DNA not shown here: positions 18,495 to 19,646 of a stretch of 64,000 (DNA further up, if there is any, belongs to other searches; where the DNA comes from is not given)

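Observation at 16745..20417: Tandem triplet of divergent paralogs of an unrecognisable ~290-aa family in one SD-coupled unit, followed by a HEAT-repeat protein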

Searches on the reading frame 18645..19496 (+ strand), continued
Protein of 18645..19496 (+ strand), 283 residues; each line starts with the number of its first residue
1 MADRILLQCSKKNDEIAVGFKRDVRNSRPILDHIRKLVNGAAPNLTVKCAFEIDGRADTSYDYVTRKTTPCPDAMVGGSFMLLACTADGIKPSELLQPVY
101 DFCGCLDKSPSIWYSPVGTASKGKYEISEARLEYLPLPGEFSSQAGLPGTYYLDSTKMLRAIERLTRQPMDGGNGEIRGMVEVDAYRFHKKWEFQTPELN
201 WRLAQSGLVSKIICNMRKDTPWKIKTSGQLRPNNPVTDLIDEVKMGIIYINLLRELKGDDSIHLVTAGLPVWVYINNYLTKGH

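Call 48: fold_search(model_id=the predicted structure, library=viral)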
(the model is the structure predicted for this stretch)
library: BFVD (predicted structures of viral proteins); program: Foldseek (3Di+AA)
matches with E <= 10: 564; with E <= 0.001: 0
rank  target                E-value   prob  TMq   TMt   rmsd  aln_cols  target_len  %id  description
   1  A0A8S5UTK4            9.4e-03  0.30  0.18  0.21  15.9       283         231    9  Uncharacterized protein [Myoviridae sp. ctYA416]
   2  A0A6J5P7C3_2          3.7e-02  0.20  0.23  0.07  21.0       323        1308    9  Uncharacterized protein [uncultured Caudovirales phage]
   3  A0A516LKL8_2          3.7e-02  0.16  0.19  0.07  19.6       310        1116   12  (no name in the UniProt tables at hand)
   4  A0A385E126            4.2e-02  0.23  0.19  0.21  18.7       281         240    9  (no name in the UniProt tables at hand)
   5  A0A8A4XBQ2            8.8e-02  0.15  0.20  0.22  18.8       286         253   12  Replication-associated protein [Grus japonensis CRESS-DNA-virus sp.]
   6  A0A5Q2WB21            8.8e-02  0.06  0.12  0.08  18.4       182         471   11  Putative capsid protein [CRESS virus sp. ct0Vt4]
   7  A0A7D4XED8            9.9e-02  0.23  0.21  0.15  17.2       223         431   11  (no name in the UniProt tables at hand)
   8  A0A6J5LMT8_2          1.1e-01  0.28  0.22  0.07  16.7       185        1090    6  Uncharacterized protein [uncultured Caudovirales phage]
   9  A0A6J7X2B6            1.2e-01  0.21  0.21  0.16  15.0       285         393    7  LIM domain containing protein [uncultured Caudovirales phage]
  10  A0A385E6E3            1.2e-01  0.18  0.21  0.25  17.6       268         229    8  (no name in the UniProt tables at hand)
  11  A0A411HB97            1.2e-01  0.06  0.11  0.12  17.7       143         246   10  Uncharacterized protein [Homarus gammarus nudivirus]
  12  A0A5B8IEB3            1.3e-01  0.28  0.20  0.34  10.9       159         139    7  YubB ferredoxin-like domain-containing protein [Mimiviridae sp. ChoanoV1]
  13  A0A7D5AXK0            1.3e-01  0.20  0.23  0.23  24.8       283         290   11  (no name in the UniProt tables at hand)
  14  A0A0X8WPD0            1.3e-01  0.14  0.12  0.05  15.1       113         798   10  (no name in the UniProt tables at hand)
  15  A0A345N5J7            1.5e-01  0.47  0.20  0.30   9.2       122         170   14  (no name in the UniProt tables at hand)
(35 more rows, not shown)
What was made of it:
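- On Virus or plasmid protein families (PHROGs, BFVD, IMG/VR): The best BFVD Foldseek E was 0.009 with TM 0.18 (call 48).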

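Call 57: find_related_loci(query=A5, collection=metagenome_contigs, flank=10000)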
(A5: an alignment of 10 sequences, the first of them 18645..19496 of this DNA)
Query A5 (283 aa) in metagenome_contigs; peptide patterns used: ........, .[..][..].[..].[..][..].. (x = any residue, [..] = any of these).
163 stretches matched a pattern; 1 encode a relative of the query (tblastn E <= 1e-3); 1 distinct loci.
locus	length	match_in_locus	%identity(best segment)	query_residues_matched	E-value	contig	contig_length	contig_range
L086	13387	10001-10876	35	5-282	2e-48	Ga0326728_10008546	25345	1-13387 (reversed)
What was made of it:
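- Tried and rejected: The metagenome scan found one new locus, L086 (call 57).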

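Call 58: find_related_loci(query=A5, collection=viral_contigs, flank=10000)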
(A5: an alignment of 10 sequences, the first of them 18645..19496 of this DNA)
Query A5 (283 aa) in viral_contigs; peptide patterns used: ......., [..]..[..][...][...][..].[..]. (x = any residue, [..] = any of these).
32 stretches matched a pattern, but none encodes a relative of the query by tblastn (E <= 1e-3).

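Call 62: find_encoding_contigs(protein=P0002, flank=10000, max_places=4)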
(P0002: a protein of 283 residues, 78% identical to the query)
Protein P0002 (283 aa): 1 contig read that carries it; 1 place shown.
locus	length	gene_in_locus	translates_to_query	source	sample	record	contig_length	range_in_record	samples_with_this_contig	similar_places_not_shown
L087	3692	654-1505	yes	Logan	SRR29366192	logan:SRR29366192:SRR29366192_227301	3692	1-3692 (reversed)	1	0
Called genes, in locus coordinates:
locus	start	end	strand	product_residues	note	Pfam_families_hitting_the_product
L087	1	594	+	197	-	?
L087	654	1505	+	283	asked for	-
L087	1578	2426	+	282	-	PF13646:HEAT_2 (weak)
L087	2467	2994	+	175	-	PF00013:KH_1 (faint), PF21800:KH_KRR1_2nd (faint), PF22891:KH_PNO1_2nd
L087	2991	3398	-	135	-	-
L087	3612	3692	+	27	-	?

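Call 63: find_encoding_contigs(protein=P0003, flank=10000, max_places=4)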
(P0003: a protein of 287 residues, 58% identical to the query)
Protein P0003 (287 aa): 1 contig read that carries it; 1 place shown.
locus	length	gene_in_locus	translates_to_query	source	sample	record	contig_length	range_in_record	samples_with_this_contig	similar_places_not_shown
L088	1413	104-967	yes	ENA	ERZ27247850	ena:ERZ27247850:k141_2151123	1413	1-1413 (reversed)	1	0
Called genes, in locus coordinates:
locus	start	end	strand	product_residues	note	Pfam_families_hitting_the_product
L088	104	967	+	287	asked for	-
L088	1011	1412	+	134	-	?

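Call 71: list_cluster_members(proteins=[L002:5089-6858:+, L002:1042-2301:+, L002:4675-4983:-, L005:1588-3102:-, L005:4805-5563:-, L005:3095-3520:-, L005:3898-4800:+, L002:8136-8741:+, L002:9814-11040:+])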
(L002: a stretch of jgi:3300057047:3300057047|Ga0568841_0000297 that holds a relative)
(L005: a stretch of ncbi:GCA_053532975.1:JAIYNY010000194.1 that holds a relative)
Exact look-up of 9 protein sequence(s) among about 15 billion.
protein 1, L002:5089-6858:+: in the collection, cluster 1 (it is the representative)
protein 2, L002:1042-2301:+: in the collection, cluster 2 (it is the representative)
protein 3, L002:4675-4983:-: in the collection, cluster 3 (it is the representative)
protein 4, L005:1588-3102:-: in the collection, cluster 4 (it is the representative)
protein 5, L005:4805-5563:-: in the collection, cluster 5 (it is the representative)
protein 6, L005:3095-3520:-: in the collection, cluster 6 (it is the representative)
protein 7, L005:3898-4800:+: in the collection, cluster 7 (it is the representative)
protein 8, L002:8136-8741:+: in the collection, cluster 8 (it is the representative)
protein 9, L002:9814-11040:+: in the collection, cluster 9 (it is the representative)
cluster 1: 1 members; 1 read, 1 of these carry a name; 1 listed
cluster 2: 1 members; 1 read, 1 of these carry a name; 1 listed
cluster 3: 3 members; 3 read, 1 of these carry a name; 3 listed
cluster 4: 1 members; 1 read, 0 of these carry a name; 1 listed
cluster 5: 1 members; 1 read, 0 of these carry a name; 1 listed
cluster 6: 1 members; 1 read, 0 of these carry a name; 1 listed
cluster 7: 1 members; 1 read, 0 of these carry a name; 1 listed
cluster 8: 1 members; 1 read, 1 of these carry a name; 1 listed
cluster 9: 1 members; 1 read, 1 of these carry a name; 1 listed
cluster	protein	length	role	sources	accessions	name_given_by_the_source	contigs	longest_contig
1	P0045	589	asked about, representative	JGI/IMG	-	ATP-binding cassette subfamily E protein 1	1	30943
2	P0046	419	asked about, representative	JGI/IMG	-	hydroxymethylglutaryl-CoA reductase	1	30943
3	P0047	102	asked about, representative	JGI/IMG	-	DNA-binding protein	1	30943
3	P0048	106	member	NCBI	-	-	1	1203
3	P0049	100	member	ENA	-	-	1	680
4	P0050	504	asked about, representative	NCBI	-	-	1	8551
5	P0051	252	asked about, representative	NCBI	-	-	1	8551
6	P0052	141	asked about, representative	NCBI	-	-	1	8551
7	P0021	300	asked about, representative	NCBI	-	-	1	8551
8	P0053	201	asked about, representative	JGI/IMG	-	predicted nuclease with RNAse H fold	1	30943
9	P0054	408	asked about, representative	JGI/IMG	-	hypothetical protein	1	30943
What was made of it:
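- Tried and rejected: Taxonomy of L002 and L005 by exact-sequence look-up: gave no names (call 71).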

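Call 73: search_solved_structures(query=A4, max_evalue=10)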
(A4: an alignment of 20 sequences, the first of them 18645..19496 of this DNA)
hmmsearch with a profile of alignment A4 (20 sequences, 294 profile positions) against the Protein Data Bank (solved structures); distinct sequences matched with E-value up to 10: 3.
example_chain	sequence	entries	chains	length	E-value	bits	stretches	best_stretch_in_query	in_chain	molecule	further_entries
6d2z_A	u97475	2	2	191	0.74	12.2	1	54-139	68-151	U6 snRNA phosphodiesterase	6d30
5v1m_A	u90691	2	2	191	0.99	11.8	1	54-139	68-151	U6 snRNA phosphodiesterase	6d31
4h7w_A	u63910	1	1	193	1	11.8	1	55-139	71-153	UPF0406 protein C16orf57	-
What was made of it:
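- On 2H phosphoesterase superfamily (USB1/LigT): The profile hit is only E 0.74-1 (call 73).
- Closest known: 2H phosphoesterase USB1. Same: It is the only PDB sequence-profile hit: query positions 54-139, three chains of one family (call 73).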

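Call 74: search_protein_families(library=pfam, proteins=[L002:9814-11040:+, L002:8136-8741:+], max_evalue=0.01)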
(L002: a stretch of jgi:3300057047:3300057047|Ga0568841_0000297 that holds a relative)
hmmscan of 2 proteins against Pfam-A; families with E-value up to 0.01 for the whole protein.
L002:9814-11040:+ (408 aa): 2 families
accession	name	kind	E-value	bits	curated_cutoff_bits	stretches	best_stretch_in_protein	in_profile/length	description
PF13649.12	Methyltransf_25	-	9.5e-05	23.5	27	1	236-328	3-97/97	Methyltransferase domain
PF08241.18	Methyltransf_11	-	0.009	17.1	21.2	0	237-331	3-94/95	Methyltransferase domain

L002:8136-8741:+ (201 aa): 1 family
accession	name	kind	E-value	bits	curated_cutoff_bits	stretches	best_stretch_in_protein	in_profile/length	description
PF04250.19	DUF429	-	8e-12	45.8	23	1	6-180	2-208/214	Protein of unknown function (DUF429)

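Call 77: find_encoding_contigs(protein=P0010, flank=10000, max_places=3)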
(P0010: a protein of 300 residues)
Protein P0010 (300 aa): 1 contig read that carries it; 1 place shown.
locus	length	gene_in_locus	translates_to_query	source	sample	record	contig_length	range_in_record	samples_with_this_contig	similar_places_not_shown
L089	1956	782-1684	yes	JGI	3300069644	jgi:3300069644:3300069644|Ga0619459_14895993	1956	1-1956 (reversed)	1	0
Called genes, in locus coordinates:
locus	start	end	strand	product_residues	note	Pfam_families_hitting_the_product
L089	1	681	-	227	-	?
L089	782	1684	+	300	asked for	-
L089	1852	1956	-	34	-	?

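Call 78: find_encoding_contigs(protein=P0012, flank=10000, max_places=3)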
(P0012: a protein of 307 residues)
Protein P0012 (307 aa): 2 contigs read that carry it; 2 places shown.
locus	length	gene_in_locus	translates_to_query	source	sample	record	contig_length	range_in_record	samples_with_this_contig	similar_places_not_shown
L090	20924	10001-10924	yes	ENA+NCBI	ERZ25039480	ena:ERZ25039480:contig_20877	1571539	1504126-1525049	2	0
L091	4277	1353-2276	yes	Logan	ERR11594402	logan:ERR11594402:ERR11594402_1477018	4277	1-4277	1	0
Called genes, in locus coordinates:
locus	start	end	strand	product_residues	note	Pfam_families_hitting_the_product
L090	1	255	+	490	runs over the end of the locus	-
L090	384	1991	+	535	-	-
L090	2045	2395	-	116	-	PF16842:RRM_occluded (weak), PF00076:RRM_1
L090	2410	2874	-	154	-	PF00334:NDK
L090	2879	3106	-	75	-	PF01246:Ribosomal_L24e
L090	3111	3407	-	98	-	PF01200:Ribosomal_S28e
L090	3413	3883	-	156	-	PF01248:Ribosomal_L7Ae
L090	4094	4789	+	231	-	PF01177:Asp_Glu_race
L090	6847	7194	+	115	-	-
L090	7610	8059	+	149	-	-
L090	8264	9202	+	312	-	PF13646:HEAT_2 (faint)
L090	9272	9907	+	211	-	-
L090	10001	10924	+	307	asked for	-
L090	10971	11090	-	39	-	-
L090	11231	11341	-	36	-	-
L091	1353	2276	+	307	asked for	-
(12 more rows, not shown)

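Call 79: find_encoding_contigs(protein=P0011, flank=10000, max_places=3)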
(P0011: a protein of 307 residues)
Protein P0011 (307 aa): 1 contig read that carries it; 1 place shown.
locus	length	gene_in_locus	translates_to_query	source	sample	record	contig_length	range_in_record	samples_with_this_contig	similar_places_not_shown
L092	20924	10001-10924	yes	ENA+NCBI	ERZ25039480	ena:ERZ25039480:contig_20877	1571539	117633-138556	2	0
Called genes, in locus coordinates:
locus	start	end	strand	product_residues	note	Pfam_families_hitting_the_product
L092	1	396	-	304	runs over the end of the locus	-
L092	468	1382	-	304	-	PF00890:FAD_binding_2 (faint), PF01266:DAO (faint), PF07992:Pyr_redox_2, PF13738:Pyr_redox_3, PF00070:Pyr_redox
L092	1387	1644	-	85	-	PF00462:Glutaredoxin, PF13409:GST_N_2 (faint)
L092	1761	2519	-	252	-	-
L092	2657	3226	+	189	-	-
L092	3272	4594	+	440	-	-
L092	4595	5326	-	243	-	PF04967:HTH_10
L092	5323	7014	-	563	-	-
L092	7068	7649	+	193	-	PF04250:DUF429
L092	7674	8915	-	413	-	-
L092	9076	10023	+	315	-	-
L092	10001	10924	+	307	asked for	-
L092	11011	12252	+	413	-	-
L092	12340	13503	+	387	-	-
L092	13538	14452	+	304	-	PF01063:Aminotran_4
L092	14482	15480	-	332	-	-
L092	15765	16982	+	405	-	PF00484:Pro_CA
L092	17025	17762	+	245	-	-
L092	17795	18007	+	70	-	-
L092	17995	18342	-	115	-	-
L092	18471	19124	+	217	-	PF01022:HTH_5, PF12840:HTH_20 (weak)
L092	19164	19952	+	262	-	PF01145:Band_7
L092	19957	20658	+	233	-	PF01145:Band_7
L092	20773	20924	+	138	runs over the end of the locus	-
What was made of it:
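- Copies are dispersed at 2 loci on one chromosome (calls 78, 79).
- Tried and rejected: L002 was placed by synteny with L092 (call 79).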

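Call 90: find_encoding_contigs(protein=P0015, flank=10000, max_places=3)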
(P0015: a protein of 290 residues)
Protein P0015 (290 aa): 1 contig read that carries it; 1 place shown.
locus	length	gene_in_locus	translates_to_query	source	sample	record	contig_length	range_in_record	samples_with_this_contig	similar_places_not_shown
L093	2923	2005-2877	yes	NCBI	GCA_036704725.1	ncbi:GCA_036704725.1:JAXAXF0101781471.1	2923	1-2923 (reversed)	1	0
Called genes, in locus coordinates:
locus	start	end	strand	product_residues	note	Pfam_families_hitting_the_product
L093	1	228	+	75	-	?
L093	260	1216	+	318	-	PF13646:HEAT_2 (weak)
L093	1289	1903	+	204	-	-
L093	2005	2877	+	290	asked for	-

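Call 91: find_encoding_contigs(protein=P0014, flank=10000, max_places=3)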
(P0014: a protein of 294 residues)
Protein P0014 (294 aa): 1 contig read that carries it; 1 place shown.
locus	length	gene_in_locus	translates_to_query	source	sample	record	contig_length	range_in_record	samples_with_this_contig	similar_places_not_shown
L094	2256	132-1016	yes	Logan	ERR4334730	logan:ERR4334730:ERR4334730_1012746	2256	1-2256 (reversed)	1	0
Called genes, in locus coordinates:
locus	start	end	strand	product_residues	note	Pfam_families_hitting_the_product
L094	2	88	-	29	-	?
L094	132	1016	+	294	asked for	-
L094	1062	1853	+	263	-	PF13646:HEAT_2 (weak)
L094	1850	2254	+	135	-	?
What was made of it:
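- L094 carries only one copy at the same locus (call 91).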

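Call 92: find_encoding_contigs(protein=P0018, flank=10000, max_places=3)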
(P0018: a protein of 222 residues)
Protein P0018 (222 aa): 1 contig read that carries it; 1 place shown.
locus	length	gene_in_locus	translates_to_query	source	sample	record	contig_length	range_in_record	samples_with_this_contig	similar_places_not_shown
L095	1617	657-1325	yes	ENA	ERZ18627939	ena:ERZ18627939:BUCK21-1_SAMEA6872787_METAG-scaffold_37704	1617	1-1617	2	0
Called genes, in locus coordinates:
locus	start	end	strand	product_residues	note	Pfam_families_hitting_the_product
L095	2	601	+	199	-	?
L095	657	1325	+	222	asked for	-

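Call 104: find_homologous_proteins(query=L005:1588-3102:-, max_evalue=1e-30)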
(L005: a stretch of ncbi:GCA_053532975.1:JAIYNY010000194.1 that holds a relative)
Query L005:1588-3102:- (504 aa): 7995 proteins with E <= 1e-30 among 8000 candidates; the best 120 are listed.
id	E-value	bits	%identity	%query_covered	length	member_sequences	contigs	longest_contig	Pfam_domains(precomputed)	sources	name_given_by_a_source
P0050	0.0e+0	1056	100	100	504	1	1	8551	PF02881.25,PF13604.13,PF13207.13,PF13401.13,PF00448.29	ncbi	-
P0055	3.4e-145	503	76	57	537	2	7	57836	PF02881.25,PF13604.13,PF13401.13,PF00448.29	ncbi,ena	-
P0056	2.9e-144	500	75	60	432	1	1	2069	PF02881.25,PF13207.13,PF13401.13,PF00448.29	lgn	-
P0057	8.0e-143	495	69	67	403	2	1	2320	PF02881.25,PF13207.13,PF13401.13,PF00448.29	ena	-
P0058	1.3e-134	468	71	57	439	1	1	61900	PF02881.25,PF13604.13,PF00448.29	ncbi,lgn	-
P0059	1.5e-133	465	65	67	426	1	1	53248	PF02881.25,PF13604.13,PF00448.29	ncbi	-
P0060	3.6e-133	463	52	100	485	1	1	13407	PF02881.25,PF13604.13,PF00448.29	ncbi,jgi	jgi:fused signal recognition particle receptor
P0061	3.7e-133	463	68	59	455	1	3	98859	PF02881.25,PF13604.13,PF00448.29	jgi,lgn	jgi:fused signal recognition particle receptor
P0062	9.4e-133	462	70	58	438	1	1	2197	PF02881.25,PF13604.13,PF00448.29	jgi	jgi:fused signal recognition particle receptor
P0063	2.0e-132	461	69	57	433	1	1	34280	PF06414.19,PF02881.25,PF13604.13,PF00448.29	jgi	jgi:fused signal recognition particle receptor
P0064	3.3e-132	460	60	69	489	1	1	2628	PF02881.25,PF13604.13,PF00448.29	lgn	-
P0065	3.4e-132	460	71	57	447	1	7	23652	PF02881.25,PF13604.13,PF00448.29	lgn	-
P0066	3.7e-132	460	-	-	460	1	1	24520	PF02881.25,PF13604.13,PF00448.29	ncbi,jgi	jgi:fused signal recognition particle receptor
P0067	6.4e-132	459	63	71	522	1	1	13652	PF02881.25,PF13604.13,PF13207.13,PF00448.29,PF25199.2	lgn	-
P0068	6.7e-132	459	69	57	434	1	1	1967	PF02881.25,PF13604.13,PF00448.29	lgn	-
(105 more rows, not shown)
